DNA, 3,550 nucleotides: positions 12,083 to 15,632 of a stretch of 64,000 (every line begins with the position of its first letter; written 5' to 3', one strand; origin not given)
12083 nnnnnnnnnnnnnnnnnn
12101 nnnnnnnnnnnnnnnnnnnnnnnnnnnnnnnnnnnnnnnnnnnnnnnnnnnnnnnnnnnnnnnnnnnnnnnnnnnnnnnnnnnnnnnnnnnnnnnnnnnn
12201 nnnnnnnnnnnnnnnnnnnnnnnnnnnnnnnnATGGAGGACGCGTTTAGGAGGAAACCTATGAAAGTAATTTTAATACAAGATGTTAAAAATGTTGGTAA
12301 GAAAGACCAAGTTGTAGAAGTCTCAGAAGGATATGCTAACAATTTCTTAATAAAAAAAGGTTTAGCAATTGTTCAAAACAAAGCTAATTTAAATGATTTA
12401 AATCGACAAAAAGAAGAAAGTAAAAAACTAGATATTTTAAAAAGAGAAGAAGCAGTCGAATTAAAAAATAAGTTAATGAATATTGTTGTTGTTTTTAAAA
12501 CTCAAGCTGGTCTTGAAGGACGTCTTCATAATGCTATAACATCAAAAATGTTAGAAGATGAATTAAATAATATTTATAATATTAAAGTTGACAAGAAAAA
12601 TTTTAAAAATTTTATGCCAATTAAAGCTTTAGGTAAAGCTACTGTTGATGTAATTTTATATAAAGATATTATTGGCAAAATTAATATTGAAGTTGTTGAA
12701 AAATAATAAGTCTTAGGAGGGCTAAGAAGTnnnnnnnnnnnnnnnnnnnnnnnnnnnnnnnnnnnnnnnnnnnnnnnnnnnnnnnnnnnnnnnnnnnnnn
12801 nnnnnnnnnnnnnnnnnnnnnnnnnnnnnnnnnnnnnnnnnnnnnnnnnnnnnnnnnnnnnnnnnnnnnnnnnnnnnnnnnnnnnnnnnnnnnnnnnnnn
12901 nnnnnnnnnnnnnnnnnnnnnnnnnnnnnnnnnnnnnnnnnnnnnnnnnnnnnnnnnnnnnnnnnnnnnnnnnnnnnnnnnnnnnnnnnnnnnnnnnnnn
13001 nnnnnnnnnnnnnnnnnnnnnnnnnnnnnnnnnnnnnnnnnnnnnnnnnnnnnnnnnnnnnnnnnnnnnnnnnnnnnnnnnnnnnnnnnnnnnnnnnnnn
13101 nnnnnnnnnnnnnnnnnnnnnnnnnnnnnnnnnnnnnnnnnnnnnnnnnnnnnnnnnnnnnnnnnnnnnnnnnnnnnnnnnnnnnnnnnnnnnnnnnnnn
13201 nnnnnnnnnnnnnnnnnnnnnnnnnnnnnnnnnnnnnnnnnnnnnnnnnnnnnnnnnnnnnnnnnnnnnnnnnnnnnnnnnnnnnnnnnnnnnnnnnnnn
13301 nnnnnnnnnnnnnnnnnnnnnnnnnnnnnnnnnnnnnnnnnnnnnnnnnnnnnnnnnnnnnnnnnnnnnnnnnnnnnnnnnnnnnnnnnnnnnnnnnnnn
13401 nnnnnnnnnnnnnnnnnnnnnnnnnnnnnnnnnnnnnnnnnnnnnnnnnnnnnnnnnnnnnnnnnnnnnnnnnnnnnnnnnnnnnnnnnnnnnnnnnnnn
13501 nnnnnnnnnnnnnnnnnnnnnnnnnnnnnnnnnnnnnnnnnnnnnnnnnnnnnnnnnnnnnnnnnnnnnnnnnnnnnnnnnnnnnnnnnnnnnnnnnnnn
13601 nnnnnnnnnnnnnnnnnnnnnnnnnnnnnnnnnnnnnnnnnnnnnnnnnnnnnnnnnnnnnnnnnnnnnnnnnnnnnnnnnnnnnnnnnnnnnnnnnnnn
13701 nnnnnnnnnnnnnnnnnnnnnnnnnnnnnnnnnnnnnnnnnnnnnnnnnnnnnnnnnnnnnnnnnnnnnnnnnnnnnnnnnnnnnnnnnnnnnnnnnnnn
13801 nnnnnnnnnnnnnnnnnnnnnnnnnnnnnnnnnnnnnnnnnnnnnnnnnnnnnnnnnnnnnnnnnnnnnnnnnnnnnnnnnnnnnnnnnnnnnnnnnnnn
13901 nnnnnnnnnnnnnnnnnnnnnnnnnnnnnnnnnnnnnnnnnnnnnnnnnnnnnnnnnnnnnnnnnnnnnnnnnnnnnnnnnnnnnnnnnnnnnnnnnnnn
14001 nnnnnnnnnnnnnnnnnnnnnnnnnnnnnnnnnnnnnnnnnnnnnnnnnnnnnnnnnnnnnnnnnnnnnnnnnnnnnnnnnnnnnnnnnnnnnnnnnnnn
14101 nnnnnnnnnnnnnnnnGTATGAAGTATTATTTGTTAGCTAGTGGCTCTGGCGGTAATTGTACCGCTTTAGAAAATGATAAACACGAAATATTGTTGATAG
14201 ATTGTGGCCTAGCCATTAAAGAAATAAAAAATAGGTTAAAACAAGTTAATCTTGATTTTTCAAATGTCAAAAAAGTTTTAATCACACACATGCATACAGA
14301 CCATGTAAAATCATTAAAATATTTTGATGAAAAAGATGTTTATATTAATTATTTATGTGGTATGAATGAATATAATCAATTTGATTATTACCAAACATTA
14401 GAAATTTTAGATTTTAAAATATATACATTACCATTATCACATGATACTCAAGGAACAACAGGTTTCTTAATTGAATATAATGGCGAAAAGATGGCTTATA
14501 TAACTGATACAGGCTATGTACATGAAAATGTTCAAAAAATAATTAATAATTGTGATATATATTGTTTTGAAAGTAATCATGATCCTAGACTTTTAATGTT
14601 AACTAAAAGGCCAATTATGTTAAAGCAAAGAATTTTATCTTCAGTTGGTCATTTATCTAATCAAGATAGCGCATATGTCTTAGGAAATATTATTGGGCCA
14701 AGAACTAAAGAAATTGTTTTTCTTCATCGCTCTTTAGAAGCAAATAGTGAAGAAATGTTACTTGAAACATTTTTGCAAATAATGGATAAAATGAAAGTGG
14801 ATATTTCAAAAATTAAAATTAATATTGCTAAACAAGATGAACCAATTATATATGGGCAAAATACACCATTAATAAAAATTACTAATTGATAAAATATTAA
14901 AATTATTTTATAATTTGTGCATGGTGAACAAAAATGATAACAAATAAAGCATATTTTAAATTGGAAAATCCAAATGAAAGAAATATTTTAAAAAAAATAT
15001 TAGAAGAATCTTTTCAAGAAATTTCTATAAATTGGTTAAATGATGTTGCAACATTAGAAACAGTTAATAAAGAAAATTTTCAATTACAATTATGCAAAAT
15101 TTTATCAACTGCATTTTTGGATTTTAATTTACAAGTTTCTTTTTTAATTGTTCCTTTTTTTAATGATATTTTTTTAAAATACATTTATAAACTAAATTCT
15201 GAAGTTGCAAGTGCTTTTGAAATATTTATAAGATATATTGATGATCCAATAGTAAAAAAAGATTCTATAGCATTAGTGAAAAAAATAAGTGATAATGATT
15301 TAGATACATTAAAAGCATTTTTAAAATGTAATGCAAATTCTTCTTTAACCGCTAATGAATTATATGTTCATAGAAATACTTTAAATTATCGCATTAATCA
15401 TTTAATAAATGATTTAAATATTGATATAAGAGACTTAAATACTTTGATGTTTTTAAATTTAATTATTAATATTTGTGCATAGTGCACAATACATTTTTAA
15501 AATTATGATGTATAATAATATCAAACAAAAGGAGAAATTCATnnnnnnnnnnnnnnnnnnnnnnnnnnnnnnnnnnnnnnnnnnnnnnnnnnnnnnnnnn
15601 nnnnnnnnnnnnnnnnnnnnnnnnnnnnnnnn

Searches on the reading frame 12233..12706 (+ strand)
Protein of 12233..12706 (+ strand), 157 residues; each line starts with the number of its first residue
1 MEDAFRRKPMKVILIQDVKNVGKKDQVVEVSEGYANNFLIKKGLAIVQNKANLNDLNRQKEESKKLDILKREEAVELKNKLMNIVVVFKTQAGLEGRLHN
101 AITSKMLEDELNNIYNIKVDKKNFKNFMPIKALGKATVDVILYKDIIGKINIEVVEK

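Call 42: search_protein_families(library=pfam, proteins=[window:12233-12706:+], max_evalue=0.0001)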
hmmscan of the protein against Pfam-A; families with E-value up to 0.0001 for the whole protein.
window:12233-12706:+ (157 aa): 2 families
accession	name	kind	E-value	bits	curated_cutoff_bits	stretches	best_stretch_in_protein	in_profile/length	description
PF01281.25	Ribosomal_L9_N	-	1.8e-20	72.6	20.7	1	10-56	1-47/47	Ribosomal protein L9, N-terminal domain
PF03948.19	Ribosomal_L9_C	-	9.5e-17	61.7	23.2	1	72-156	1-86/86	Ribosomal protein L9, C-terminal domain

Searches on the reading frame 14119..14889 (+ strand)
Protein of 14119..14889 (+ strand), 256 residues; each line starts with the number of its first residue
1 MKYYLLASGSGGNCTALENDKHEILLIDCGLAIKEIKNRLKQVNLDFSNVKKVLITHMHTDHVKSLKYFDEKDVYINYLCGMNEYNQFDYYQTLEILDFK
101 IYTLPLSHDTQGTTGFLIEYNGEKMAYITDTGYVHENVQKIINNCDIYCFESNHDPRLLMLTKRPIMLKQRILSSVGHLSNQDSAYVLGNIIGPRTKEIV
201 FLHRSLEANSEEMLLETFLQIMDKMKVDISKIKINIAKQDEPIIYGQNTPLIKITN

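Call 43: search_protein_families(library=pfam, proteins=[window:14119-14889:+], max_evalue=0.0001)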
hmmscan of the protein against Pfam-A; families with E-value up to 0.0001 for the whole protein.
window:14119-14889:+ (256 aa): 2 families
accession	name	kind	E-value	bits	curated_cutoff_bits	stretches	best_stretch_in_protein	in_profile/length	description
PF12706.13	Lactamase_B_2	-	4.4e-14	53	27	1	25-187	3-186/200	Beta-lactamase superfamily domain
PF00753.33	Lactamase_B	-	3.1e-11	44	22.7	1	10-92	4-86/196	Metallo-beta-lactamase superfamily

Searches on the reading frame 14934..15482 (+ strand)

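Call 43: search_protein_families(library=pfam, proteins=[window:14934-15482:+], max_evalue=0.0001)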
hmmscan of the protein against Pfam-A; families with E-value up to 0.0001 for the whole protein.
window:14934-15482:+ (182 aa): 1 family
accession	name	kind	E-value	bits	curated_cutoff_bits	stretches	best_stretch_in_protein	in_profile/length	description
PF13556.12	HTH_30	-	5e-14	52.3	27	1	123-176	2-55/59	PucR C-terminal helix-turn-helix domain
